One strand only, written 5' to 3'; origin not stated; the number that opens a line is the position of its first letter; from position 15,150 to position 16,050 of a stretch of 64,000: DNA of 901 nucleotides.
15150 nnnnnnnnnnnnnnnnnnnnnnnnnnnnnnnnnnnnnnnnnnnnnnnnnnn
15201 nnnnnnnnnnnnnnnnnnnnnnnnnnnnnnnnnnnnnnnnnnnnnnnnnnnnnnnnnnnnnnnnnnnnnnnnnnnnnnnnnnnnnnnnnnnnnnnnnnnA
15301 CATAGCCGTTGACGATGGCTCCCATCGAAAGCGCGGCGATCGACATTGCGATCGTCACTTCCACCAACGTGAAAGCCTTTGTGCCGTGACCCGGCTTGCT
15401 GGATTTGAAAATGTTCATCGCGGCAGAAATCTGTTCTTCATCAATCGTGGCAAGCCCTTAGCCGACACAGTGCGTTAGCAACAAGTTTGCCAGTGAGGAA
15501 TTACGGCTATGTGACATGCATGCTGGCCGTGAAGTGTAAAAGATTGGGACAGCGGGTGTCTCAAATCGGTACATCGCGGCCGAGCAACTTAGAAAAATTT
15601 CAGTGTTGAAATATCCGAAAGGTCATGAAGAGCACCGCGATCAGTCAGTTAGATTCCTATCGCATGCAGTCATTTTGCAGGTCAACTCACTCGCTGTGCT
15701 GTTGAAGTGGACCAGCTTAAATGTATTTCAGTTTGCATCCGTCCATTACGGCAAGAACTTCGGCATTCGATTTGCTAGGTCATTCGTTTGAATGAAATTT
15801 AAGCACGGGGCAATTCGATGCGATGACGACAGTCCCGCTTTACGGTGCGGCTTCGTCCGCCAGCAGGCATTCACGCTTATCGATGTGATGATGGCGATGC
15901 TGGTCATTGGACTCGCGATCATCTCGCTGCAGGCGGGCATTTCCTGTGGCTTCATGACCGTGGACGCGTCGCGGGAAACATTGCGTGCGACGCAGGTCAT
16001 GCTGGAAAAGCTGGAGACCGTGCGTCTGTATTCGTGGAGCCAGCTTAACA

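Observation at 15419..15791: Divergent spacer holds two outward-facing sigma-54-type -24/-12 elements, one per pseudopilin cassette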

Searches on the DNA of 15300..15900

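Call 69: search_rna_families(source=window, start=15300, end=15900, threshold=evalue, max_evalue=1)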
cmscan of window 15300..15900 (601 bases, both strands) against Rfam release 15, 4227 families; matches with E-value up to 1: 1.
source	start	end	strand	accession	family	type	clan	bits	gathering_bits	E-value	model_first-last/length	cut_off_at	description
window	15329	15375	-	RF01811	PtaRNA1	Gene; antitoxin;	-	17.8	47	0.64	1-72/72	no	Plasmid transferred anti-sense RNA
